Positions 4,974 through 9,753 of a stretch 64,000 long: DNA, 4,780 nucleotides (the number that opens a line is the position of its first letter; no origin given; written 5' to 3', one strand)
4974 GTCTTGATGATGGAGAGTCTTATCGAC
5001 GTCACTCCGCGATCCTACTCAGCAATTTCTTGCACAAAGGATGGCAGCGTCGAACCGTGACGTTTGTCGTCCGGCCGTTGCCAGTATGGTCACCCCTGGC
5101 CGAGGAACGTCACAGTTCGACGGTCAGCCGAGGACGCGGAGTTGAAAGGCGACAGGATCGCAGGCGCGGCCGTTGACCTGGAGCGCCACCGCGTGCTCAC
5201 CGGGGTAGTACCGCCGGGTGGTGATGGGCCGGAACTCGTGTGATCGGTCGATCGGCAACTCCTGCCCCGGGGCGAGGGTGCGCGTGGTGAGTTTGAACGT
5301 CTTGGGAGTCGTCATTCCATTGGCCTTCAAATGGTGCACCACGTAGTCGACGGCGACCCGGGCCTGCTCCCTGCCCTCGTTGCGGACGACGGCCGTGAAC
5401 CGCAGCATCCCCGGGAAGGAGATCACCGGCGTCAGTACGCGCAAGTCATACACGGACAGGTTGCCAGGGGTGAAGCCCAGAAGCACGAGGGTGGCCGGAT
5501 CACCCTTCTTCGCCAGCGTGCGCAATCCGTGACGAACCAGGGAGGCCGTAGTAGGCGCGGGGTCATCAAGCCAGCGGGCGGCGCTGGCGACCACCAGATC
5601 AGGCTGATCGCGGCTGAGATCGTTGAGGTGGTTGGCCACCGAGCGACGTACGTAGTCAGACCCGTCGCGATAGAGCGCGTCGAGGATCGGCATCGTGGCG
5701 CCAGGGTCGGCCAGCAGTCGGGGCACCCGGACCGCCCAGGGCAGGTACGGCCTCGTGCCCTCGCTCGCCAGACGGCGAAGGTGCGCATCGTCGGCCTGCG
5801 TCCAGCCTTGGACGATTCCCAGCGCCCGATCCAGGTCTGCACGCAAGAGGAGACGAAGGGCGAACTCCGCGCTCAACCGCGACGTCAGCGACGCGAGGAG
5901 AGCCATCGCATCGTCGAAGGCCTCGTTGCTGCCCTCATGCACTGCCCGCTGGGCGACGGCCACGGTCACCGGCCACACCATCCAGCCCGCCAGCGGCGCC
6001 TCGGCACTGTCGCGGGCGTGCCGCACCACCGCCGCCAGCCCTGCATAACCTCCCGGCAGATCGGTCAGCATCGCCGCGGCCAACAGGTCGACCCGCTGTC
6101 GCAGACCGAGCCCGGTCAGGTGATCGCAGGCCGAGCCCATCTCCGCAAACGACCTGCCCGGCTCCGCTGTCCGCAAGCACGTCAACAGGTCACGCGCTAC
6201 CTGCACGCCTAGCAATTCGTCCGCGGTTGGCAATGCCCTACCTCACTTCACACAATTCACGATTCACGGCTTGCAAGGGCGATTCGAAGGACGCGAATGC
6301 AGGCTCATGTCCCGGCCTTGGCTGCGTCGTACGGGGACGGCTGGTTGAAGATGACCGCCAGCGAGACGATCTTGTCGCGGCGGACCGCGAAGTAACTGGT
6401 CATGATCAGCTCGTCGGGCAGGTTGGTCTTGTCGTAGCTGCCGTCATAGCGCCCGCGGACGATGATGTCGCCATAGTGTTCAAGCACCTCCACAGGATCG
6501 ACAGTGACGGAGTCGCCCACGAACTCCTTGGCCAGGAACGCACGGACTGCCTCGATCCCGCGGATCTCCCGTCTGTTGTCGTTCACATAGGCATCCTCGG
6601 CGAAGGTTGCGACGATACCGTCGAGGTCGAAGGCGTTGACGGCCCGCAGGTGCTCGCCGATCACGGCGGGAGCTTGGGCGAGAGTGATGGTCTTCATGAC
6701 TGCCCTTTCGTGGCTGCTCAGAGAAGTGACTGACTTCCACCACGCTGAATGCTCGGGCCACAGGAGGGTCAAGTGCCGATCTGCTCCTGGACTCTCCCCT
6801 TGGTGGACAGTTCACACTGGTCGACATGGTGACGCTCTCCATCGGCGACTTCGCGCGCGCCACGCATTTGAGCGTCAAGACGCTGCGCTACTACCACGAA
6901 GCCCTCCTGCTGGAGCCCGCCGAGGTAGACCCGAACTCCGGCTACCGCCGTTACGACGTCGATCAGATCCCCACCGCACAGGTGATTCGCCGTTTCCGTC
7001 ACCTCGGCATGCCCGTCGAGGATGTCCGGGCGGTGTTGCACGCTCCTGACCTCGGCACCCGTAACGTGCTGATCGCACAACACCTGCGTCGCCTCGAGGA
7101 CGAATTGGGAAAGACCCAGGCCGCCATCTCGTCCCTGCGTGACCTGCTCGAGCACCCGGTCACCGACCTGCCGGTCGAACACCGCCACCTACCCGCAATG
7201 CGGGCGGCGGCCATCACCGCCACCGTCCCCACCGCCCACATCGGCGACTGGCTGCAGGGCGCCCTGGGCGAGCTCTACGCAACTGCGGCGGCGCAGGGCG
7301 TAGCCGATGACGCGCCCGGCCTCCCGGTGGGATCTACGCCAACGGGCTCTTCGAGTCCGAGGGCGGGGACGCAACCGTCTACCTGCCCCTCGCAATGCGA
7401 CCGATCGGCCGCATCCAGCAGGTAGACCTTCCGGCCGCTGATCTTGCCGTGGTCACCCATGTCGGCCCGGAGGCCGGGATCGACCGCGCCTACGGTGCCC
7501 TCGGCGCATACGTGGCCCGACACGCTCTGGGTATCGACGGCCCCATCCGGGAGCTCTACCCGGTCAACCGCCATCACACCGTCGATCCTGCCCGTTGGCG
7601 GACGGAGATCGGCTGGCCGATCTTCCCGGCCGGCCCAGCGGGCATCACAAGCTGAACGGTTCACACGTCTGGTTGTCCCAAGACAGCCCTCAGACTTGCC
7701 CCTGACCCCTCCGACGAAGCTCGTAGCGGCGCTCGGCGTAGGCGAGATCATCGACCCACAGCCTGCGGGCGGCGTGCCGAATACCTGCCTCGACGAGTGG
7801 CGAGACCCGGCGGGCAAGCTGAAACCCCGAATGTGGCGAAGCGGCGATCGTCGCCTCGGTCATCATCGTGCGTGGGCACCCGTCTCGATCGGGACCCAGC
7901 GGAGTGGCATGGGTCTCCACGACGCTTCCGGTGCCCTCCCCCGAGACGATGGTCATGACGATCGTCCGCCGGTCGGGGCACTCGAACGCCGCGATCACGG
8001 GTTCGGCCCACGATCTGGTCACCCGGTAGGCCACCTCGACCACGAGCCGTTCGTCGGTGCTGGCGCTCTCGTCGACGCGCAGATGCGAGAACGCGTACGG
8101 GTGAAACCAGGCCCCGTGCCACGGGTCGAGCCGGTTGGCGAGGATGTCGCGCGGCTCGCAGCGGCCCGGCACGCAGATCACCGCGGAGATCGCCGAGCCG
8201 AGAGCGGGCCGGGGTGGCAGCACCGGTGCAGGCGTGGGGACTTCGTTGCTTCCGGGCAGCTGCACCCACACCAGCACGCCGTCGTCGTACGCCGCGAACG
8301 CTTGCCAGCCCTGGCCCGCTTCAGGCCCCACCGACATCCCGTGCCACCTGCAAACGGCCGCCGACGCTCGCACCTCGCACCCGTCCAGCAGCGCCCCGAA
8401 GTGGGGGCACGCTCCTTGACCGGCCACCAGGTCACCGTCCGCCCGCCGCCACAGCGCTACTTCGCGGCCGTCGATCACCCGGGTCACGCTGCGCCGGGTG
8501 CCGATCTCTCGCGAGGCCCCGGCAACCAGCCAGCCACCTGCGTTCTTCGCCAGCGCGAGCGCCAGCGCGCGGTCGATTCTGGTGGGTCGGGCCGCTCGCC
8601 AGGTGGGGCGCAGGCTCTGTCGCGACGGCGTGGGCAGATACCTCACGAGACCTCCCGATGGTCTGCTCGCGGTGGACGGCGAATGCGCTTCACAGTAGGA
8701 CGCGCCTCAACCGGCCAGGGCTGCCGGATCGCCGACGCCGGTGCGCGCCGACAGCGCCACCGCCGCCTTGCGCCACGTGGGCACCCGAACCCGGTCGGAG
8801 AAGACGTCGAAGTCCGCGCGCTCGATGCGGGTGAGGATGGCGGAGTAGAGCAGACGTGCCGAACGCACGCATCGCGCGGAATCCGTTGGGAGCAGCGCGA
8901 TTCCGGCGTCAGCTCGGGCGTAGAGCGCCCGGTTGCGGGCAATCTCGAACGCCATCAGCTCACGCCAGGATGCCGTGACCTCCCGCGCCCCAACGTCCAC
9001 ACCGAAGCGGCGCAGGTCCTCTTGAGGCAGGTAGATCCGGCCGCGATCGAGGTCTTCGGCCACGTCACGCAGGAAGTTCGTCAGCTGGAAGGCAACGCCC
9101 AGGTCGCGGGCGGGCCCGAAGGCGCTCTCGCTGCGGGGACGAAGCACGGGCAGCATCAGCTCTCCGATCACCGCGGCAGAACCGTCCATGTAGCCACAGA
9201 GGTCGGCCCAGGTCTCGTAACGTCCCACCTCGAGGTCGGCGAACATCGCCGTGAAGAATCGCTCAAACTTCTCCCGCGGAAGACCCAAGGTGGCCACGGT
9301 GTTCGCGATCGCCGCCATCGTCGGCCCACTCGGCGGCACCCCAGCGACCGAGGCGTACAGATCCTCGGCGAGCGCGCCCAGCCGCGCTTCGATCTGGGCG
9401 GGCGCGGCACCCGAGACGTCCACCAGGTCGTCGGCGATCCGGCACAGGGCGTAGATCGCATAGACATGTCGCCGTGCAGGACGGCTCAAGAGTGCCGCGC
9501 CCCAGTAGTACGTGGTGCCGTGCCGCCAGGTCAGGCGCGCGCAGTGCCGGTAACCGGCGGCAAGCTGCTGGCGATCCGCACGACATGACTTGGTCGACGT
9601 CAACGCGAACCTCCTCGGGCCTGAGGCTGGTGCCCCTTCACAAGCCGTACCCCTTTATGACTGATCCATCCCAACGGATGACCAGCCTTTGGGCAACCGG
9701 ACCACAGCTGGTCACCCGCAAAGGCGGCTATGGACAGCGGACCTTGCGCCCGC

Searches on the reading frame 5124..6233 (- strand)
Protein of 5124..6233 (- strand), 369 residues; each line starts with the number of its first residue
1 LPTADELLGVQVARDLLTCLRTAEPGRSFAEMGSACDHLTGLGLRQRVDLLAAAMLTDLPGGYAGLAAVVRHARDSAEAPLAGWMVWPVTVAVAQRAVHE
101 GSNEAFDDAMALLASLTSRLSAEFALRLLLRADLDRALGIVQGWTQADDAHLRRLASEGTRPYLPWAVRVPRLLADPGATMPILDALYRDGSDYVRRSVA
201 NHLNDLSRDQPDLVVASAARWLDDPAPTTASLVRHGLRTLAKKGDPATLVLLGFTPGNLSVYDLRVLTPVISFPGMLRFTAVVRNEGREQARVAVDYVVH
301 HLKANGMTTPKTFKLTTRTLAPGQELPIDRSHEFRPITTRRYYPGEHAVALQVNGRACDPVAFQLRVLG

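Call 5: search_protein_families(library=pfam, proteins=[window:5124-6233:-], max_evalue=0.01)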
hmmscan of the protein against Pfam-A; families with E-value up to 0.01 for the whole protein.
window:5124-6233:- (369 aa): 1 family
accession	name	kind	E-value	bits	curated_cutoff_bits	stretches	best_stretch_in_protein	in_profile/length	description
PF08713.17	DNA_alkylation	-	0.0042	17.2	21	0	133-215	118-191/213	DNA alkylation repair enzyme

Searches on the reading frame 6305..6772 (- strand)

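Call 5: search_protein_families(library=pfam, proteins=[window:6305-6772:-], max_evalue=0.01)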
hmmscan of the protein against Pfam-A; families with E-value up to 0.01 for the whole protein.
window:6305-6772:- (155 aa): 3 families
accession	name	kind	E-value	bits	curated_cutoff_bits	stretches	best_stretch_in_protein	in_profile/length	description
PF12680.13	SnoaL_2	-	1.4e-10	42.1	27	1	40-137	3-101/102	SnoaL-like domain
PF14534.12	DUF4440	-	7.7e-06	26.8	25.2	1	40-127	7-97/107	Domain of unknown function (DUF4440)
PF13577.12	SnoaL_4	-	0.00049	20.5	24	1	41-90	16-67/126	SnoaL-like domain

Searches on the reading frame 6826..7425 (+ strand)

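Call 5: search_protein_families(library=pfam, proteins=[window:6826-7425:+], max_evalue=0.01)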
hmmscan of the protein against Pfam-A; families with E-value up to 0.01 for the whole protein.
window:6826-7425:+ (199 aa): 3 families
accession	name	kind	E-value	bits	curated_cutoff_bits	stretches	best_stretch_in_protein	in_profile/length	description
PF13411.12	MerR_1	-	6.9e-15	55.4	21.6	1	5-72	2-67/69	MerR HTH family regulatory protein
PF00376.29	MerR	-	5e-10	39.5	28.2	1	5-43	1-38/38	MerR family regulatory protein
PF09278.17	MerR-DNA-bind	-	4.5e-06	27.6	25.4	1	52-107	5-65/65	MerR, DNA binding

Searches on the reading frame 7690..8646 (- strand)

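Call 5: search_protein_families(library=pfam, proteins=[window:7690-8646:-], max_evalue=0.01)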
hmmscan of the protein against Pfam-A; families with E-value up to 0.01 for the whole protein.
window:7690-8646:- (318 aa): 2 families
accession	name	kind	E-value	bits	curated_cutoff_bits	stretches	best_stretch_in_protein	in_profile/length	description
PF19299.5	DUF5914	-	3.3e-82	275.1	27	1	134-314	3-184/185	Domain of unknown function (DUF5914)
PF00355.32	Rieske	-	1e-10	41.8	20.3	1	39-112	2-74/88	Rieske [2Fe-2S] domain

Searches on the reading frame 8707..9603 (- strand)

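Call 5: search_protein_families(library=pfam, proteins=[window:8707-9603:-], max_evalue=0.01)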
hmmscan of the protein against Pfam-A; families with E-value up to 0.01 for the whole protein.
window:8707-9603:- (298 aa): 1 family
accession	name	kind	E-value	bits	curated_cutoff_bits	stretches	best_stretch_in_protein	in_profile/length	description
PF00494.24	SQS_PSY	-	1.1e-68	232.2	26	1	27-278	3-263/263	Squalene/phytoene synthase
